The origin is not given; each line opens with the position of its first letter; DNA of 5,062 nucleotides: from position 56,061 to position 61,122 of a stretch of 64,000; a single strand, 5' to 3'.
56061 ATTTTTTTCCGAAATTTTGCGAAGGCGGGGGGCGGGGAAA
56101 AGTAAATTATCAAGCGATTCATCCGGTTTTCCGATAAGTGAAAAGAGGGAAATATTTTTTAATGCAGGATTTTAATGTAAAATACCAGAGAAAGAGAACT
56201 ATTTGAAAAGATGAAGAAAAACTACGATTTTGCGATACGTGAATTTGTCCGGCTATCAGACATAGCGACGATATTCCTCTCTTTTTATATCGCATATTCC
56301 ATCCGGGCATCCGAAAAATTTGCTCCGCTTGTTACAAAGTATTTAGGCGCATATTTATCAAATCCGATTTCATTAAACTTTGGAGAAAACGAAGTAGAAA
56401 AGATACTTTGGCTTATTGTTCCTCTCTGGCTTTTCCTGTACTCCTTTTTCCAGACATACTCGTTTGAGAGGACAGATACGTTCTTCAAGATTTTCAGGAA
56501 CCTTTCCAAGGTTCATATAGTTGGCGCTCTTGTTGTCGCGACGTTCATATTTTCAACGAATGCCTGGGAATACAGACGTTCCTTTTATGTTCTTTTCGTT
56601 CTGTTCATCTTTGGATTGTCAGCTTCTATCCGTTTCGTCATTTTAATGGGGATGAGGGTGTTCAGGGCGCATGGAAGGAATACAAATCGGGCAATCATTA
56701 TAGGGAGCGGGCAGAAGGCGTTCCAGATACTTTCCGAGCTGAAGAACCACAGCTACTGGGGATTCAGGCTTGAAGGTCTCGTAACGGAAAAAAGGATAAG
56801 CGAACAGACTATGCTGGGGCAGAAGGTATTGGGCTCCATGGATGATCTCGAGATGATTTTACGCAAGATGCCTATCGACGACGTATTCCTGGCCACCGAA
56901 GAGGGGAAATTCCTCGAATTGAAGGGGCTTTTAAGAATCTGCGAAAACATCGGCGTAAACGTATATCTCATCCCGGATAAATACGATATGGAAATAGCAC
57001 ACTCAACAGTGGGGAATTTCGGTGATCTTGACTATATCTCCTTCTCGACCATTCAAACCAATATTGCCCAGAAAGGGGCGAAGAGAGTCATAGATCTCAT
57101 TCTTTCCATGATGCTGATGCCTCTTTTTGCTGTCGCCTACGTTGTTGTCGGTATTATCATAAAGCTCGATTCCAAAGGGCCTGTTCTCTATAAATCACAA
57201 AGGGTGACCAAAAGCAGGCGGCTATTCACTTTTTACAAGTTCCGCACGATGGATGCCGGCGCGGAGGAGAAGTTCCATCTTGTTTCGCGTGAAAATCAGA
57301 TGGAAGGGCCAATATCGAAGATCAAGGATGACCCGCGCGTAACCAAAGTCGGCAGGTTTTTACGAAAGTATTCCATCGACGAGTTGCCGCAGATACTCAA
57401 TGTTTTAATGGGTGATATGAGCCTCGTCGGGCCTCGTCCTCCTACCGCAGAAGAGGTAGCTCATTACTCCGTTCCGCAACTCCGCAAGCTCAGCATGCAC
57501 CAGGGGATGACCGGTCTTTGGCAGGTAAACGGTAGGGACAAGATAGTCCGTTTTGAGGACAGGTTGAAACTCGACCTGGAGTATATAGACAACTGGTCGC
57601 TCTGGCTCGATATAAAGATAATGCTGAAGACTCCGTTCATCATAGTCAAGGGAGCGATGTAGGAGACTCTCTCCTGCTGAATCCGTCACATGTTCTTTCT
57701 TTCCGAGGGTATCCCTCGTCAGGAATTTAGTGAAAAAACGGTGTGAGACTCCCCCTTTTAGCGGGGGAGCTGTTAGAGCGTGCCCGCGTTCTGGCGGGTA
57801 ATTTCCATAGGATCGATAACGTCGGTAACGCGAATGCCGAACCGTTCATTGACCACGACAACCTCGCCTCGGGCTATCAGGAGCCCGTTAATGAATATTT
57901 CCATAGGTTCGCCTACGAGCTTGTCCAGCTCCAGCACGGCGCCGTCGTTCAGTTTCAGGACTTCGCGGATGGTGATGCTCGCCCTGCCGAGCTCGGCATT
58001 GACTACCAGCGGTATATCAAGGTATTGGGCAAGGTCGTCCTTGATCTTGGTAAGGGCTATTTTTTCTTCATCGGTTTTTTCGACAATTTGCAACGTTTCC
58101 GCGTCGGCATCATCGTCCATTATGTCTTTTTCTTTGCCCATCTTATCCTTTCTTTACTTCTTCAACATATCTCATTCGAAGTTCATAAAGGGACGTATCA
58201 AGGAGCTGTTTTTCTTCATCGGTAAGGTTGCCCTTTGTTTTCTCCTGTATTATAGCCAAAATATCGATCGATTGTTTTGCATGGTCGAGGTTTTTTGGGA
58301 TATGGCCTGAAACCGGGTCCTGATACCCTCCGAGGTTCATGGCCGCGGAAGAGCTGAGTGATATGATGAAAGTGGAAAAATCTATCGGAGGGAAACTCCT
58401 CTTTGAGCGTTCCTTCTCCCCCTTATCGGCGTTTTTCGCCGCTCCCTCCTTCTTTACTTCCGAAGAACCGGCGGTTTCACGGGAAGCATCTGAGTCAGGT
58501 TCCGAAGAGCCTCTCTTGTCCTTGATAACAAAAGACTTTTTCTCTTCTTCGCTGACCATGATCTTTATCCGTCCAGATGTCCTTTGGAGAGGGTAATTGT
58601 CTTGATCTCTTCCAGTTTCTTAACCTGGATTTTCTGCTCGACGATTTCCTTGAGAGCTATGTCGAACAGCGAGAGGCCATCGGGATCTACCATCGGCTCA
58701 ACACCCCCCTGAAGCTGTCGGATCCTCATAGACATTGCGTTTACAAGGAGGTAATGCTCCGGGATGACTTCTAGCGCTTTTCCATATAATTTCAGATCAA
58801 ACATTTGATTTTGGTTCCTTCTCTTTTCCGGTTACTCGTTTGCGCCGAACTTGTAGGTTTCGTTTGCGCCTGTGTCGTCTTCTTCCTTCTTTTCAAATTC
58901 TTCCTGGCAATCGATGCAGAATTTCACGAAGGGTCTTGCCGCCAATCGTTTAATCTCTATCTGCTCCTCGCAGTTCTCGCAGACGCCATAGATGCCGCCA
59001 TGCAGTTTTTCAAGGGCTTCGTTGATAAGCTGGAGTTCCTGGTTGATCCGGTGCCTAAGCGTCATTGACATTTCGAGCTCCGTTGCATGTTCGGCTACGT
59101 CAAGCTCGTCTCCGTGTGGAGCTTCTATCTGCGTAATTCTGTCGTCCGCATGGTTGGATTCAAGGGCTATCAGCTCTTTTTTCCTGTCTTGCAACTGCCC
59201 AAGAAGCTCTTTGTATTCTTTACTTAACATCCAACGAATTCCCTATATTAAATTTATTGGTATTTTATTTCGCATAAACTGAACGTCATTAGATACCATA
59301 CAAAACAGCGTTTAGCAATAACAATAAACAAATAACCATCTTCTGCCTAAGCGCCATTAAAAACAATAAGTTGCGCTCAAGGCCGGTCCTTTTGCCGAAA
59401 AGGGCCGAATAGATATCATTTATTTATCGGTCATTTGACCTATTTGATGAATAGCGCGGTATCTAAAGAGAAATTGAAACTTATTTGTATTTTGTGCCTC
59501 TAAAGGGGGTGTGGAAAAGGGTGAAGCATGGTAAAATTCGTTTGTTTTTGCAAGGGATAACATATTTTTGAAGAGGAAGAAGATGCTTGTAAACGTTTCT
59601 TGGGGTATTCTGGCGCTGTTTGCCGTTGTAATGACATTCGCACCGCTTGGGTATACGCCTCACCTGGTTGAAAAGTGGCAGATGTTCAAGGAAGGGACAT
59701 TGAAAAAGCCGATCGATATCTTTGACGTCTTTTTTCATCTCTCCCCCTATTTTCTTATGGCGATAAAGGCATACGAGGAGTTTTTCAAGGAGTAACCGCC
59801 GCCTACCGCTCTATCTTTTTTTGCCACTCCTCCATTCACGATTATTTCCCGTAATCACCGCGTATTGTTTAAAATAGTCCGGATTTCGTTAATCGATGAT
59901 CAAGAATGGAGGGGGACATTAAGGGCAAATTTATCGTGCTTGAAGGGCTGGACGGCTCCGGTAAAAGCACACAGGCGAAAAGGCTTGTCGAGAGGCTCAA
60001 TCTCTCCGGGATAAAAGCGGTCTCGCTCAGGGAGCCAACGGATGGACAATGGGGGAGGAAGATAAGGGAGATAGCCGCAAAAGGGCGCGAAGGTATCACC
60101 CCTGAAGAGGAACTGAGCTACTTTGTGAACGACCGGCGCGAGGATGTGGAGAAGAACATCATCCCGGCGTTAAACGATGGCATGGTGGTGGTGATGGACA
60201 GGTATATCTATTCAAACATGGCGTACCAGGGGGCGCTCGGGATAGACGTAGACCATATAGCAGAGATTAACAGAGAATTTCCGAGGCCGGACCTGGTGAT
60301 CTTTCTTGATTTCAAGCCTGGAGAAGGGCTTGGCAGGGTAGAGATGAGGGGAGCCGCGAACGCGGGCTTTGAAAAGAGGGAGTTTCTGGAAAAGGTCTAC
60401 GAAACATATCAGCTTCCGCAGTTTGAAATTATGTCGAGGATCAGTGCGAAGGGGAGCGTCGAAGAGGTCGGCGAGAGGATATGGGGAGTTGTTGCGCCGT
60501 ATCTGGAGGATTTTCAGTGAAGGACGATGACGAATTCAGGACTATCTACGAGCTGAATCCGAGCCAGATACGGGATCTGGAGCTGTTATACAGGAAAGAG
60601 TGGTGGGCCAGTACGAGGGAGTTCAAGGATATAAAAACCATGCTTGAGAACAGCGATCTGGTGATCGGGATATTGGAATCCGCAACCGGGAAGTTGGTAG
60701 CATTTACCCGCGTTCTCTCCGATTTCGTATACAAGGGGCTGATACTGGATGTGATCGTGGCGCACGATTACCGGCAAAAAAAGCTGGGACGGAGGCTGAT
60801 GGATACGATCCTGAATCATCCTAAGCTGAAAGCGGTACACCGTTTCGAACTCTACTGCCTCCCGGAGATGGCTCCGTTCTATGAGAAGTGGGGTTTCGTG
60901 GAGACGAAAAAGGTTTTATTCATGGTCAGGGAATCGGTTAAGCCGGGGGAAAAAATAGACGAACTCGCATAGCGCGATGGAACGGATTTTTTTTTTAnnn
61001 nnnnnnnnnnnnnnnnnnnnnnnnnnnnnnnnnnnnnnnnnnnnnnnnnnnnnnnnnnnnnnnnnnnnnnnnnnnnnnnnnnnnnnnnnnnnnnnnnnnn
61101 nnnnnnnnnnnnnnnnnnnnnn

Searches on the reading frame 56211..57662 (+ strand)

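Call 10: search_protein_families(library=pfam, proteins=[window:56211-57662:+], max_evalue=0.001)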
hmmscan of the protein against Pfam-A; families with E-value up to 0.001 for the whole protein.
window:56211-57662:+ (483 aa): 2 families
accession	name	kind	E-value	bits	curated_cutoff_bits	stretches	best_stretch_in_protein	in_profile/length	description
PF02397.22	Bac_transf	-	2.5e-63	213.3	27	1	291-479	1-178/179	Bacterial sugar transferase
PF13727.12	CoA_binding_3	-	5.6e-12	46.5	25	1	80-255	3-175/175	CoA-binding domain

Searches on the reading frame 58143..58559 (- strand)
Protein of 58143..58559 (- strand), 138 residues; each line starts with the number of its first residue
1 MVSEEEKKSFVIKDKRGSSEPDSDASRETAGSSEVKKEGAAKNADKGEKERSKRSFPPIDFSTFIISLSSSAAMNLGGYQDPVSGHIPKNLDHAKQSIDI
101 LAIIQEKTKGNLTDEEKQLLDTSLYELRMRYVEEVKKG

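Call 97: search_protein_families(library=pfam, proteins=[window:58143-58559:-], max_evalue=0.001)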
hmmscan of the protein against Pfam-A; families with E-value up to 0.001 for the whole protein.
window:58143-58559:- (138 aa): 1 family
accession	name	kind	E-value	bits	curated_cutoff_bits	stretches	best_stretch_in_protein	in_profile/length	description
PF08899.16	DUF1844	-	4.6e-30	104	27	1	59-133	2-76/76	Domain of unknown function (DUF1844)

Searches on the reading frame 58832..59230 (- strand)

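Call 23: search_protein_families(library=pfam, proteins=[window:58832-59230:-], max_evalue=0.001)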
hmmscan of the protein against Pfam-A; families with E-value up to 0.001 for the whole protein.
window:58832-59230:- (132 aa): 1 family
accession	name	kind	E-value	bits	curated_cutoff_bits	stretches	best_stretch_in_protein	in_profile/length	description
PF01258.23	zf-dskA_traR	-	8.6e-14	51.7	24.9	1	79-114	1-36/36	Prokaryotic dksA/traR C4-type zinc finger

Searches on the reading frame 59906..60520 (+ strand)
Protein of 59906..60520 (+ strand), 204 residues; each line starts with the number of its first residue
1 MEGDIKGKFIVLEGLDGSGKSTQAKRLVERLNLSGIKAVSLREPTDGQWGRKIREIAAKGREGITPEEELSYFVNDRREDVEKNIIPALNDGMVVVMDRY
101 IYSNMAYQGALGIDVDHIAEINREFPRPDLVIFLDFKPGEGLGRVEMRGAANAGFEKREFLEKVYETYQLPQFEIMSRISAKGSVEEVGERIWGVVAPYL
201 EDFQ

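Call 23: search_protein_families(library=pfam, proteins=[window:59906-60520:+], max_evalue=0.001)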
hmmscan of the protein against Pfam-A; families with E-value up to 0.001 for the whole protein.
window:59906-60520:+ (204 aa): 8 families
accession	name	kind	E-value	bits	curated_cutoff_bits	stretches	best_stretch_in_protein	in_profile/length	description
PF02223.23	Thymidylate_kin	-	9.2e-45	153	27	1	12-192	1-185/185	Thymidylate kinase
PF01712.25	dNK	-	4e-06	27.2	27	1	10-169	1-164/203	Deoxynucleoside kinase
PF13238.12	AAA_18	-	7.4e-06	26.9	29.4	1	10-150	1-113/128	AAA domain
PF13521.12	AAA_28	-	8.1e-06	26.6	27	1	10-138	2-120/164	AAA domain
PF13207.12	AAA_17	-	3.6e-05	24.5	27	1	14-144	2-118/136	AAA domain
PF13671.12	AAA_33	-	0.00027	21.7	27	1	10-49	2-33/143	AAA domain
PF13401.12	AAA_22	-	0.00058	20.6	27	0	8-58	6-56/130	AAA domain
PF03976.20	PPK2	-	0.00073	19.6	22.3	0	10-47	34-71/229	Polyphosphate kinase 2 (PPK2)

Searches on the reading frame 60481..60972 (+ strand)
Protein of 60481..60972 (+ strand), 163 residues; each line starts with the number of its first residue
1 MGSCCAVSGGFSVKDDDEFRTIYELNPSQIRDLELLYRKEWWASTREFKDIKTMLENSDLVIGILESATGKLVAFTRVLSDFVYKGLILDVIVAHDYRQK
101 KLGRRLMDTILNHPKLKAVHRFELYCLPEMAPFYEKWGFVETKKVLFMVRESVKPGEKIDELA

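Call 23: search_protein_families(library=pfam, proteins=[window:60481-60972:+], max_evalue=0.001)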
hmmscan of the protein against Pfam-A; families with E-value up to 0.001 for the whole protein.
window:60481-60972:+ (163 aa): 3 families
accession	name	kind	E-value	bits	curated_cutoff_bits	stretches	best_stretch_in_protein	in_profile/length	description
PF13508.13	Acetyltransf_7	-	1.7e-09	38.3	27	1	68-141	11-84/84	Acetyltransferase (GNAT) domain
PF00583.31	Acetyltransf_1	-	4.3e-09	37.1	20.7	1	33-139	7-116/116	Acetyltransferase (GNAT) family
PF13673.13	Acetyltransf_10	-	2.4e-08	34.5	23.6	1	49-144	20-112/128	Acetyltransferase (GNAT) domain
